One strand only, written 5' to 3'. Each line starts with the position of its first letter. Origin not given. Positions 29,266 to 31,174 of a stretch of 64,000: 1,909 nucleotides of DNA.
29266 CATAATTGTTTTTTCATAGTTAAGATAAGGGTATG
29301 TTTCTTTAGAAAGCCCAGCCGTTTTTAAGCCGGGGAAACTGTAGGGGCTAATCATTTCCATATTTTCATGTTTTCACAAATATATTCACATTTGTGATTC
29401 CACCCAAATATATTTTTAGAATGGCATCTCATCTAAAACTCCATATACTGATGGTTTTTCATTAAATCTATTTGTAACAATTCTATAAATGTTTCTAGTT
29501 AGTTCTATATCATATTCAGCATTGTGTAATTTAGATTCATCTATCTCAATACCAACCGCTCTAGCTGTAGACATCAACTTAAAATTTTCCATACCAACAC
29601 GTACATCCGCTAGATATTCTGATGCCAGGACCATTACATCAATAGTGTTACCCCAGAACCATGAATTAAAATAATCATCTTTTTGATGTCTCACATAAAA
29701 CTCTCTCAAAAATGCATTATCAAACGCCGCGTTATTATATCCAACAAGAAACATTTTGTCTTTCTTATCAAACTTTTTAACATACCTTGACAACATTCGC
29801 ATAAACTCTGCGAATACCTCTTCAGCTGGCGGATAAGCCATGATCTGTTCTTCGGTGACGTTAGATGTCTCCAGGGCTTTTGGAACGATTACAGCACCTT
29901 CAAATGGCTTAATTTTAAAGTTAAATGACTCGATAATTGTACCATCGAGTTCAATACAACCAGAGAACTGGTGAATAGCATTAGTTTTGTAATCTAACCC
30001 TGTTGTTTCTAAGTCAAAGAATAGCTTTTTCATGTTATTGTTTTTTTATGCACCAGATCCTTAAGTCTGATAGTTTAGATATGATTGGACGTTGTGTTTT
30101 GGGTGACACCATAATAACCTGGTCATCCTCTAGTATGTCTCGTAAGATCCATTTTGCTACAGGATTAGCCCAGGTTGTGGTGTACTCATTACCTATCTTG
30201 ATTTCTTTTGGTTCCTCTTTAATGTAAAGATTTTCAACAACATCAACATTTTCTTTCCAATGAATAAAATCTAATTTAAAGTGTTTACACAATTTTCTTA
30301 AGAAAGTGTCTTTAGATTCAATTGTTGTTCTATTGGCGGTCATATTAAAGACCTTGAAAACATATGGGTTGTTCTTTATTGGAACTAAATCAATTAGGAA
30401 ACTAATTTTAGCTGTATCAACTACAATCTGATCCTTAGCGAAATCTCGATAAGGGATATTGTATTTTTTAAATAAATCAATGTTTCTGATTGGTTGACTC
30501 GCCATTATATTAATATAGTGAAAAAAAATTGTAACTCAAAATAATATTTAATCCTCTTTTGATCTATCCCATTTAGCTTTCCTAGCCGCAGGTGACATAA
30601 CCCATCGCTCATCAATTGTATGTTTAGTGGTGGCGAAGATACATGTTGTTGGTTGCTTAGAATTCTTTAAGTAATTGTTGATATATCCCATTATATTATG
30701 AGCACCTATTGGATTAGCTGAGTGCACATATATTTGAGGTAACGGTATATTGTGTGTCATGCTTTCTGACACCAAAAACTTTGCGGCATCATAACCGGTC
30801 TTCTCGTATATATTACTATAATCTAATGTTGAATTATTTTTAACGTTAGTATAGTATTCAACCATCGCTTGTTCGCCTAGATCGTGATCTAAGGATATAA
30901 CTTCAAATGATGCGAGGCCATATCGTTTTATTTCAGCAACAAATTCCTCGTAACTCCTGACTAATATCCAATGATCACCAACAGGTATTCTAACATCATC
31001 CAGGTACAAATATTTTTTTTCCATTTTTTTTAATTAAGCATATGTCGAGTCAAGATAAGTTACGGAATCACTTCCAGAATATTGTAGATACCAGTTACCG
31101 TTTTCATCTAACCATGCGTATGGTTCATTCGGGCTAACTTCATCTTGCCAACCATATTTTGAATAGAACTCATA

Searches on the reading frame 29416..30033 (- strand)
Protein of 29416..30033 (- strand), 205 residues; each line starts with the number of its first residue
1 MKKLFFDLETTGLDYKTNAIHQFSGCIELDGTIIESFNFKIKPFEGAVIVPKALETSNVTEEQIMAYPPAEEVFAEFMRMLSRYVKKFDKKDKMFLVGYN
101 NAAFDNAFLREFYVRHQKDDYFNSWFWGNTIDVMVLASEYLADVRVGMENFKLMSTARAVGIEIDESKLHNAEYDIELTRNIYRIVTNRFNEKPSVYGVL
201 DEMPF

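Call 87: search_protein_families(library=phrogs, proteins=[window:29416-30033:-], max_evalue=0.001)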
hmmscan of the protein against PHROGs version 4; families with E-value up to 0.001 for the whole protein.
window:29416-30033:- (205 aa): 4 families
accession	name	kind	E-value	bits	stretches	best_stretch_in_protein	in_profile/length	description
phrog_192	-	DNA, RNA and nucleotide metabolism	1.2e-35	124.5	1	2-190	107-274/397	DNA polymerase exonuclease subunit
phrog_19080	-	unknown function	5.5e-09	36.1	1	4-187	8-194/477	-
phrog_14632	-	DNA, RNA and nucleotide metabolism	1.3e-06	28.4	1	6-195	87-251/380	DNA polymerase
phrog_17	-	DNA, RNA and nucleotide metabolism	0.00079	18.4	1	1-192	670-830/1445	DNA polymerase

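Call 88: find_homologous_proteins(query=window:29416-30033:-, max_evalue=1e-10)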
Query window:29416-30033:- (205 aa): 1092 proteins with E <= 1e-10 among 1262 candidates; the best 120 are listed.
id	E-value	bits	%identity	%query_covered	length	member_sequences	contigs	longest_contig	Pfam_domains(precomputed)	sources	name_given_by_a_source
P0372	4.8e-133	459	100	100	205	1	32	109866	PF00929.32,PF13482.13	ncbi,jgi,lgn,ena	jgi:DNA polymerase-3 subunit epsilon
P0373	2.3e-132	457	100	100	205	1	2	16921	PF00929.32,PF13482.13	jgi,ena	jgi:DNA polymerase-3 subunit epsilon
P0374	3.3e-132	456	99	100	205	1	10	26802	PF00929.32,PF13482.13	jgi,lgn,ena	jgi:DNA polymerase-3 subunit epsilon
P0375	5.9e-132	455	99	100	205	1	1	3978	PF00929.32,PF13482.13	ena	-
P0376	5.3e-131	452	98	100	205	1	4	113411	PF00929.32,PF13482.13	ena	-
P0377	5.8e-130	449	97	100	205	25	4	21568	PF00929.32,PF13482.13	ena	-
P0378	8.6e-126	435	93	100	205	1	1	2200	PF00929.32,PF13482.13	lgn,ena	-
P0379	2.0e-125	434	93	100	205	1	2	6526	PF00929.32,PF13482.13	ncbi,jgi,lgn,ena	jgi:DNA polymerase-3 subunit epsilon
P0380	4.6e-125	433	93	100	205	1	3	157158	PF00929.32,PF13482.13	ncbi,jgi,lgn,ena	jgi:DNA polymerase-3 subunit epsilon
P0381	4.6e-125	433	93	100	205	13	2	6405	PF00929.32,PF13482.13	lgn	-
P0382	5.0e-125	433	93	100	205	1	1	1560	PF00929.32,PF13482.13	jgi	jgi:DNA polymerase-3 subunit epsilon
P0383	5.3e-125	433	93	100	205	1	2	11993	PF00929.32,PF13482.13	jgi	jgi:DNA polymerase-3 subunit epsilon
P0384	6.4e-125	432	92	100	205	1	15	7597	PF00929.32,PF13482.13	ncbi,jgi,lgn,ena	jgi:DNA polymerase-3 subunit epsilon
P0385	9.1e-125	432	93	100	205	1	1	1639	PF00929.32,PF13482.13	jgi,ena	jgi:DNA polymerase-3 subunit epsilon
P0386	1.2e-124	432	92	100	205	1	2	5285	PF00929.32,PF13482.13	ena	-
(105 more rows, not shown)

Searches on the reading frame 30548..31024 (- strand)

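Call 87: search_protein_families(library=phrogs, proteins=[window:30548-31024:-], max_evalue=0.001)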
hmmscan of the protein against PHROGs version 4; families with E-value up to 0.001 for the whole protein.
window:30548-31024:- (158 aa): 1 family
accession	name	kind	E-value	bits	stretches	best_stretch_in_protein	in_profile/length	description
phrog_1479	-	unknown function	8e-27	95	1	2-124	4-108/124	-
